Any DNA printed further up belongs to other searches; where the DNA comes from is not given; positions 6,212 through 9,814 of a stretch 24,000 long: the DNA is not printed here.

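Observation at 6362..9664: One ORF encodes four tandem Omp25/OmpA-like beta-barrel modules (a poly-barrel outer-membrane protein)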

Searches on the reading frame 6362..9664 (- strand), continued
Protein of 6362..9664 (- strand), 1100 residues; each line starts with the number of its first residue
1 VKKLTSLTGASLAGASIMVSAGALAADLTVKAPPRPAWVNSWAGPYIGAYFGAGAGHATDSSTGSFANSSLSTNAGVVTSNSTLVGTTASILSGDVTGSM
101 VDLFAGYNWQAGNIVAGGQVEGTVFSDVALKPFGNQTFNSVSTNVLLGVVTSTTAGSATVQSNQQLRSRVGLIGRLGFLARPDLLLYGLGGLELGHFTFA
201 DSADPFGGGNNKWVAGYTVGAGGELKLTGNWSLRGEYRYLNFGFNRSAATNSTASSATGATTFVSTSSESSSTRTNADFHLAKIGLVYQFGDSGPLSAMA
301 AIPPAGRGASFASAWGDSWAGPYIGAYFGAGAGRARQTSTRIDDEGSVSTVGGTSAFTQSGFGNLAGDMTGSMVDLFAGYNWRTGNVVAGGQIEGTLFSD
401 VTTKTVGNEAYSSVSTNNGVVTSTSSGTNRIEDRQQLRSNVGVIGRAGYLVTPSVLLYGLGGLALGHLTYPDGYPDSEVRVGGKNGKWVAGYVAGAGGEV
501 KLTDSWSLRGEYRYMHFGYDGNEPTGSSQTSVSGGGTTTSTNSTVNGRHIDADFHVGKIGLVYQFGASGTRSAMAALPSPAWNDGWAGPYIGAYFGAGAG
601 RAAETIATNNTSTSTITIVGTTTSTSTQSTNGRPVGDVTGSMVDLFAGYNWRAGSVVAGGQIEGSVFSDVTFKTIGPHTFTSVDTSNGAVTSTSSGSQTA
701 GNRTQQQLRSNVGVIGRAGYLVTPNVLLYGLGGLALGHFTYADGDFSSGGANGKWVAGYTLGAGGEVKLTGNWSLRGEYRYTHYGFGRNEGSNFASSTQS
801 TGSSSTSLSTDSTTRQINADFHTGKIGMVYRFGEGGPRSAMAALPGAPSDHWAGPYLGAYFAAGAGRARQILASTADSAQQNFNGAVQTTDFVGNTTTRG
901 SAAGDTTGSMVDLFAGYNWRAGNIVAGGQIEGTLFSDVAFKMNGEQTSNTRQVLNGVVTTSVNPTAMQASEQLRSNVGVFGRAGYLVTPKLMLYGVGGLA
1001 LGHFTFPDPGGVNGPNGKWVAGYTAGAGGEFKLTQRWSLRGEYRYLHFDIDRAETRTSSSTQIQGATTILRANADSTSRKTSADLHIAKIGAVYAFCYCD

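Call 26: find_related_loci(query=A1, collection=genome_contigs, flank=6000)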
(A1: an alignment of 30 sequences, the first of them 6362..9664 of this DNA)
Query A1 (1100 aa) in genome_contigs; peptide patterns used: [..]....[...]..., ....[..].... (x = any residue, [..] = any of these).
66 stretches matched a pattern; 57 encode a relative of the query (tblastn E <= 1e-3); 52 distinct loci.
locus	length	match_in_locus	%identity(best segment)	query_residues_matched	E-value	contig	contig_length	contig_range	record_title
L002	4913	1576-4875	81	1-1100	0e+0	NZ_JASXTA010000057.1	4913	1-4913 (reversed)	Bradyrhizobium cosmicum strain RH_3a_1 NODE_57_length_4913_cov_91.846981, whole genome shotgun sequence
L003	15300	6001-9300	90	1-1100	0e+0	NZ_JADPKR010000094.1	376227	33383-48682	Bradyrhizobium sp. 141 13LoS18_3_4, whole genome shotgun sequence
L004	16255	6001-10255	88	1-1100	0e+0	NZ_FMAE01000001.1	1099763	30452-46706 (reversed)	Bradyrhizobium yuanmingense strain CCBAU 10071, whole genome shotgun sequence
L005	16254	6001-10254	89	1-1100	0e+0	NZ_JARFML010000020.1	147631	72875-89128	Bradyrhizobium yuanmingense strain ALSPC2050 NODE_20_length_147631_cov_21.1541, whole genome shotgun sequence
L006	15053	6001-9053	89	1-1100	0e+0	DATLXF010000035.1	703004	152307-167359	MAG TPA_asm: Bradyrhizobium sp. isolate SMAG_U13239 k141_227093, whole genome shotgun sequence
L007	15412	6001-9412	53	1-1096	0e+0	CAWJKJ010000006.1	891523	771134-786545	MAG: uncultured Alphaproteobacteria bacterium isolate MFD05747.bin.3.156 genome assembly, contig: contig_230, whole geno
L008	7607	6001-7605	65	1-1096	0e+0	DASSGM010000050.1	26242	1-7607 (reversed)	MAG TPA_asm: Bradyrhizobium sp. isolate SMAG_U1033 k141_640265, whole genome shotgun sequence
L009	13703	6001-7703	88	2-1100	0e+0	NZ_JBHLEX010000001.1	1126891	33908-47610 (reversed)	Bradyrhizobium tunisiense strain 1AS2L BACEM_AS2L_ASSEMBLY_CONTIG_1, whole genome shotgun sequence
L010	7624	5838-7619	47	12-1096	2e-158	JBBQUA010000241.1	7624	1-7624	MAG: Hyphomicrobiales bacterium isolate Co_metawrap_1873 Cmw_1873_k141_9173651_length_7624_cov_13.0000, whole genome sho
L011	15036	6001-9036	46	33-1100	0e+0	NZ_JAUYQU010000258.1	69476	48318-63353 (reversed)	MAG: Bradyrhizobium sp. isolate C5_concoct.bin.166 C5_k141_95474, whole genome shotgun sequence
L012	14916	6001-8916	27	14-1063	4e-41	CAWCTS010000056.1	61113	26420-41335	MAG: uncultured Alphaproteobacteria bacterium isolate MFD01689.bin.3.105 genome assembly, contig: contig_46017, whole ge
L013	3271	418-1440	33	40-1091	2e-27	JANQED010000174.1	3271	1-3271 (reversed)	MAG: Anaerolineales bacterium isolate PL23a_bin.114 k99_4659656, whole genome shotgun sequence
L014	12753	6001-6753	33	39-1048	3e-21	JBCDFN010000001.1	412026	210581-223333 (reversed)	MAG: Pseudomonadota bacterium isolate P01_H01_bin.11 k141_1003455_length_412026_cov_33.8256, whole genome shotgun sequen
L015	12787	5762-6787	29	35-1048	4e-21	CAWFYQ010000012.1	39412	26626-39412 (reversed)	MAG: uncultured Alphaproteobacteria bacterium isolate MFD05442.bin.1.360 genome assembly, contig: contig_80179, whole ge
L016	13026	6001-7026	29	35-1048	5e-21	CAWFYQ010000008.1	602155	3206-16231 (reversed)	MAG: uncultured Alphaproteobacteria bacterium isolate MFD05442.bin.1.360 genome assembly, contig: contig_3799, whole gen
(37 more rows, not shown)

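Call 28: predict_structure(alignment_id=A1)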
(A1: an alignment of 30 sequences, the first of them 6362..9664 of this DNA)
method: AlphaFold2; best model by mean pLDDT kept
length: 1100 residues; sequences in the alignment: 30
mean_pLDDT: 80.9   pTM: 0.73
mean pLDDT of the five models: 80.9, 78.2, 77.1, 76.1, 74.0
residues with pLDDT >= 90: 408; 70-90: 519; 50-70: 61; < 50: 112
segments of 3 or more residues with pLDDT < 50: 1-39, 202-208, 292-316, 474-482, 567-580, 835-848, 1098-1100
pLDDT, mean of each block of 10 residues (from residue 1): 29 26 25 36 75 88 93 91 94 86 81 83 80 89 87 91 83 88 84 83 47 88 78 87 85 91 92 90 81 34 30 51 80 91 91 89 89 83 82 81 86 92 91 82 88 87 87 45 66 92 76 92 86 87 89 90 60 35 71 87 92 90 94 90 86 86 84 88 94 90 78 91 89 91 58 86 87 84 91 88 91 91 88 51 41 80 88 95 91 95 85 84 87 82 89 93 87 88 88 92 77 75 93 78 94 90 93 93 91 67
secondary structure, 60 per line:
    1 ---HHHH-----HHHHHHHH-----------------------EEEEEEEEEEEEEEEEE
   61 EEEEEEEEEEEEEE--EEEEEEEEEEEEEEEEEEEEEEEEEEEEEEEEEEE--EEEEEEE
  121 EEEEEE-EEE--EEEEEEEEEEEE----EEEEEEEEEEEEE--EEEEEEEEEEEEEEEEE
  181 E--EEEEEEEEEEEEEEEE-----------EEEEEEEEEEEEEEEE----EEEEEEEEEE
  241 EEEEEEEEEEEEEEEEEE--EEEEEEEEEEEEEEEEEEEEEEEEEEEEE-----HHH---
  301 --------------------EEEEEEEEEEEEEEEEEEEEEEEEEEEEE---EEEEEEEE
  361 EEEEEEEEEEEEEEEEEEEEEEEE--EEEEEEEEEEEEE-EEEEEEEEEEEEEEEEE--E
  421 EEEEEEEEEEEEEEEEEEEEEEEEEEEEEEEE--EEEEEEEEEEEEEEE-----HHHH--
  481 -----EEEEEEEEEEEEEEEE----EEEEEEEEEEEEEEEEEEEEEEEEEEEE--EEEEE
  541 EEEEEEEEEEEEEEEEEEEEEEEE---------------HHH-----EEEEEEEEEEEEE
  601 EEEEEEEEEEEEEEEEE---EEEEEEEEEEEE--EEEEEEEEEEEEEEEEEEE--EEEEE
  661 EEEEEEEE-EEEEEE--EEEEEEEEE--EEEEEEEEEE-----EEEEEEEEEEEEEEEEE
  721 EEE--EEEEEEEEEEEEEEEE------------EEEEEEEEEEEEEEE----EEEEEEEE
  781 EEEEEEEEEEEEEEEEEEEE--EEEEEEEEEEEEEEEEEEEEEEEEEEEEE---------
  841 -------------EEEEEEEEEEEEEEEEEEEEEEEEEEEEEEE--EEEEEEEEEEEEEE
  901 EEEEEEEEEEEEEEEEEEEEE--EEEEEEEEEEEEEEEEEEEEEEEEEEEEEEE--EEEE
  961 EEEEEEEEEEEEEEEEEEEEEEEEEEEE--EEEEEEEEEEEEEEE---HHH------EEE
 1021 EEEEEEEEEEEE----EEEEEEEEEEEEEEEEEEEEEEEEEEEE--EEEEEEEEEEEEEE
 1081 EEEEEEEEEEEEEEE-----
elements in order (helices of 4 or more, strands of 3 or more residues): H4-7 H13-20 E44-74 E77-111 E114-126 E128-130 E133-144 E149-161 E164-181 E184-199 E211-226 E231-258 E261-289 E321-349 E353-384 E387-399 E401-417 E420-452 E455-469 H475-478 E486-501 E506-533 E536-564 E588-617 E621-632 E635-653 E656-668 E670-675 E678-686 E689-698 E704-723 E726-741 E754-768 E773-800 E803-831 E854-884 E887-921 E924-954 E957-988 E991-1005 E1018-1032 E1037-1064 E1067-1095

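Call 32: fold_search(model_id=the predicted structure, library=pdb)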
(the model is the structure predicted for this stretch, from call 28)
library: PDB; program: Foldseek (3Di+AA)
matches with E <= 10: 805; with E <= 0.001: 126
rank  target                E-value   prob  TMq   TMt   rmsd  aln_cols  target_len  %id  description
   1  5odw_B                5.4e-07  1.00  0.12  0.17  26.9       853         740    8  Structure of the FpvAI-pyocin S2 complex (released 2017-11-08)
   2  6z37                  9.6e-07  1.00  0.10  0.20  25.9       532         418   10  TodX monoaromatic hydrocarbon channel deltaS2 mutant (released 2020-11-04)
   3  5odw_A                2.5e-06  1.00  0.13  0.17  26.9       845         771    7  Structure of the FpvAI-pyocin S2 complex (released 2017-11-08)
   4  2o5p_B                2.9e-06  1.00  0.13  0.18  26.7       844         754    7  Crystal structure of the full length ferric pyoverdine outer membrane receptor FpvA of Pseudomonas aeruginosa in its a (released 2007-10-30)
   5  2o5p_A                4.0e-06  1.00  0.13  0.17  26.8       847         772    7  Crystal structure of the full length ferric pyoverdine outer membrane receptor FpvA of Pseudomonas aeruginosa in its a (released 2007-10-30)
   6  1po3_B                6.5e-06  0.99  0.13  0.19  26.5       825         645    7  Crystal structure of ferric citrate transporter FecA in complex with ferric citrate (released 2003-11-18)
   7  6r1f                  7.8e-06  1.00  0.14  0.20  31.6       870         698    8  Crystal structure of the ferric enterobactin receptor mutant R480A from Pseudomonas aeruginosa (PfeA) in complex with en (released 2019-04-10)
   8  1kmp                  8.2e-06  0.99  0.13  0.20  24.8       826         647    7  Crystal structure of the Outer Membrane Transporter FecA Complexed with Ferric Citrate (released 2002-03-06)
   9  6z38                  9.5e-06  0.98  0.10  0.20  26.9       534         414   10  TodX deltaS2S3 mutant monoaromatic hydrocarbon channel (released 2020-11-04)
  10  1kmo                  1.0e-05  0.99  0.12  0.18  26.1       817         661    7  Crystal structure of the Outer Membrane Transporter FecA (released 2002-03-06)
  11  6e4v                  1.0e-05  0.94  0.11  0.16  31.4       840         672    8  The Crystal Structure of FhuE from E. coli in complex with its substrate Coprogen (released 2019-04-10)
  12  6q5e                  1.1e-05  0.99  0.14  0.20  31.5       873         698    8  Crystal structure of the ferric enterobactin receptor from Pseudomonas aeruginosa (PfeA) in complex with enterobactin (released 2019-01-16)
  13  1xkw                  1.3e-05  1.00  0.14  0.22  25.7       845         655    8  Pyochelin outer membrane receptor FptA from Pseudomonas aeruginosa (released 2005-10-04)
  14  8s34_A                1.3e-05  0.96  0.11  0.15  29.6       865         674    7  Ferric-mycobactin receptor (FemA) in complex with aeruginic acid (released 2025-02-26)
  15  6h7v_A                1.3e-05  0.96  0.11  0.16  30.7       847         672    8  Crystal structure of BauA, the Ferric preacinetobactin receptor from Acinetobacter baumannii (released 2018-10-10)
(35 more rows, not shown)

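Call 69: search_protein_representatives(protein=window:6362-9664:-)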
Query: 1100 residues. Proteins with E-value up to 0.001 (for the whole library): 2779; up to 1e-10: 341; up to 1e-30: 56. The best 150 are listed.
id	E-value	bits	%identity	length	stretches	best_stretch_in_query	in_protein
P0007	0.0e+00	1755.0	73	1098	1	1-1100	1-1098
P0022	6.5e-295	997.9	65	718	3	266-579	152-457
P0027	1.5e-266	904.0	51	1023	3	694-1100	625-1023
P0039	3.2e-197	674.5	43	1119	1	12-1094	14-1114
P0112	5.6e-182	624.0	58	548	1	12-565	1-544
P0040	1.0e-163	563.5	47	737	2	366-951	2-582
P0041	2.4e-158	545.7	48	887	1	7-760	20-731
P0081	4.6e-153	528.2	91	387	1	1-279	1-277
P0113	1.3e-117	410.9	52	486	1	361-855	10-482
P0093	3.5e-95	336.6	56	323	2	828-1074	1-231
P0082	1.3e-81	291.7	58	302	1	150-410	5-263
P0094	1.8e-71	258.0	57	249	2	890-1055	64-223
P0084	1.5e-70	255.0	59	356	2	638-790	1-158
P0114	7.1e-63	229.6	49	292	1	18-290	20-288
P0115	2.5e-62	227.8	50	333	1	712-984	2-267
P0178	8.9e-23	96.8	45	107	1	991-1100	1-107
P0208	1.5e-18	82.8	52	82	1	1021-1100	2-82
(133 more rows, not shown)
